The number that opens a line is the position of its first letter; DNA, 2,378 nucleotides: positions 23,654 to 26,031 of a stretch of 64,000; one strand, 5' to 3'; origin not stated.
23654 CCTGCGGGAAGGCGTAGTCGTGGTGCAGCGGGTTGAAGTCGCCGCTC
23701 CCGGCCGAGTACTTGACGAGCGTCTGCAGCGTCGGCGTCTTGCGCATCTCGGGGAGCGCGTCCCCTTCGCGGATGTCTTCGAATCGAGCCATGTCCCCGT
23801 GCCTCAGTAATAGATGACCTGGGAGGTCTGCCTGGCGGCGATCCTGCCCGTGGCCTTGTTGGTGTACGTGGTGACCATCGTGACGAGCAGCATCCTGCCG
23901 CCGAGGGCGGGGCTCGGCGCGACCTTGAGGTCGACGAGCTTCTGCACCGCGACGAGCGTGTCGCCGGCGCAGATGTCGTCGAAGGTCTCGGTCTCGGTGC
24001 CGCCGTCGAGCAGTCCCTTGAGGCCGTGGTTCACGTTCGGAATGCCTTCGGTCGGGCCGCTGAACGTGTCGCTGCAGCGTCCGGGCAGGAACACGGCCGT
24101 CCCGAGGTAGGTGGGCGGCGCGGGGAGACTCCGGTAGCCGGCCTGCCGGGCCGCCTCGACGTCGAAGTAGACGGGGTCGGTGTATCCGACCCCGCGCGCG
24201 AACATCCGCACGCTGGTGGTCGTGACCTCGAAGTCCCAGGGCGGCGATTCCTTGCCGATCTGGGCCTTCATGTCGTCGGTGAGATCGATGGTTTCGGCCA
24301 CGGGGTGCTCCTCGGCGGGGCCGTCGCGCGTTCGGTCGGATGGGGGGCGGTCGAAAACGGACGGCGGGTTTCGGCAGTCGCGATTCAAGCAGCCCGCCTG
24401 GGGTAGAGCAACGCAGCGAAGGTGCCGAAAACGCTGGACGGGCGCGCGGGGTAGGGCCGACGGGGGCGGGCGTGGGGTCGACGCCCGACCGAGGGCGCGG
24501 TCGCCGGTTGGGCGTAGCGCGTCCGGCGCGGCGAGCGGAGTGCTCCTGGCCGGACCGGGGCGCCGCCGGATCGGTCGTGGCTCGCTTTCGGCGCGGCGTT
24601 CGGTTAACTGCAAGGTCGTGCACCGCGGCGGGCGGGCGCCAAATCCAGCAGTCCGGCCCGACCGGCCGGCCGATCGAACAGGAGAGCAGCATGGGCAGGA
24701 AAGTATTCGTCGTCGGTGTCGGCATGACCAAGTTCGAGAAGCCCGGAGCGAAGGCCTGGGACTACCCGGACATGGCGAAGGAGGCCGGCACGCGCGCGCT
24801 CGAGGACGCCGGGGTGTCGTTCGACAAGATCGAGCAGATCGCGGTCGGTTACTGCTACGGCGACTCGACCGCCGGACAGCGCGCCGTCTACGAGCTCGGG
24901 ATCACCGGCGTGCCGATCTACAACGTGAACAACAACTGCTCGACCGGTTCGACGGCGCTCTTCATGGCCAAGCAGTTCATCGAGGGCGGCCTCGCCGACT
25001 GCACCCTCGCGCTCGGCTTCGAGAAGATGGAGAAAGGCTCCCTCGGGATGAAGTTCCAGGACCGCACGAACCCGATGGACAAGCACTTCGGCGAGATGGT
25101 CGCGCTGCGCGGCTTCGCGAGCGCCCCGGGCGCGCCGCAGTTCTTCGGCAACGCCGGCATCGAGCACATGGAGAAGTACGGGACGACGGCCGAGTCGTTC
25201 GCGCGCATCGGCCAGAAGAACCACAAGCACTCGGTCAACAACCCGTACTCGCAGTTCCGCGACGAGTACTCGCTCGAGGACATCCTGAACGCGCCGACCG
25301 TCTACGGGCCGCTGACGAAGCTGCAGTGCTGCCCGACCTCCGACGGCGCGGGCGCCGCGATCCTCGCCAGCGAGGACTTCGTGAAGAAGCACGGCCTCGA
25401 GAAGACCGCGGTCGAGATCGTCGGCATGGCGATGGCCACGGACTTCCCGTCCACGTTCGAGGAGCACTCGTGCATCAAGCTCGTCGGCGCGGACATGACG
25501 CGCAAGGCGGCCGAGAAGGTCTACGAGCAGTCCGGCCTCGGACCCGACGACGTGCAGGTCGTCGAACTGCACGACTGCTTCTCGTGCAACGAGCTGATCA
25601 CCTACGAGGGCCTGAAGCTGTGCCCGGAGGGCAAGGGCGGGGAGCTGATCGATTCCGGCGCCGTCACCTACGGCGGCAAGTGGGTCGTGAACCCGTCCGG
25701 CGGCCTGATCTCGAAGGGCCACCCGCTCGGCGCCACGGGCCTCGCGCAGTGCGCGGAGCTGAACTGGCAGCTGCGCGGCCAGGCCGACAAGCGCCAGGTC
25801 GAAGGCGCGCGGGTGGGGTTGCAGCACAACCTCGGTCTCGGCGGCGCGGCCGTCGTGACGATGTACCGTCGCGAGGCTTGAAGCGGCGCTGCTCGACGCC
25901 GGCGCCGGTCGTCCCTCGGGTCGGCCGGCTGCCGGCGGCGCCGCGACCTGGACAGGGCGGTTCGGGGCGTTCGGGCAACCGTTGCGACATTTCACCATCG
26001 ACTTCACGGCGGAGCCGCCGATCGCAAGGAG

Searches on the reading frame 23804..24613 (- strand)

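Call 16: search_protein_families(library=pfam, proteins=[window:23804-24613:-], max_evalue=0.001)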
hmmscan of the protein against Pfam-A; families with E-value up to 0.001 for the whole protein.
window:23804-24613:- (269 aa): 1 family
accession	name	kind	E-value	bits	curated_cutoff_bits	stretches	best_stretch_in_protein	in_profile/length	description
PF13452.11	FAS1_DH_region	-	8.7e-28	97.5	22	1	117-259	1-130/132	FAS1-like, dehydratase domain region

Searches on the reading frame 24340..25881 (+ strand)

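Call 16: search_protein_families(library=pfam, proteins=[window:24340-25881:+], max_evalue=0.001)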
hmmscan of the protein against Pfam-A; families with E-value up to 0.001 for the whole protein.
window:24340-25881:+ (513 aa): 6 families
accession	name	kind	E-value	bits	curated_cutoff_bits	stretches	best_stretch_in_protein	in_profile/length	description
PF22691.2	Thiolase_C_1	-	3.7e-36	124.4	28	1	384-506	17-138/144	Thiolase C-terminal domain-like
PF00108.29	Thiolase_N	-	1.3e-19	71.1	26.4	1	122-346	1-260/260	Thiolase, N-terminal domain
PF02803.24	Thiolase_C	-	1.1e-10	41.6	27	1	389-487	26-106/123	Thiolase, C-terminal domain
PF00109.32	ketoacyl-synt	-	4.1e-05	23.7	20.8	1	149-239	128-213/252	Beta-ketoacyl synthase, N-terminal domain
PF08545.16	ACP_syn_III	-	0.00022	21.5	24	0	195-232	2-39/80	3-Oxoacyl-[acyl-carrier-protein (ACP)] synthase III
PF07451.17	SpoVAD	-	0.00072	18.8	22.1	0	144-224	53-130/329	Stage V sporulation protein AD (SpoVAD)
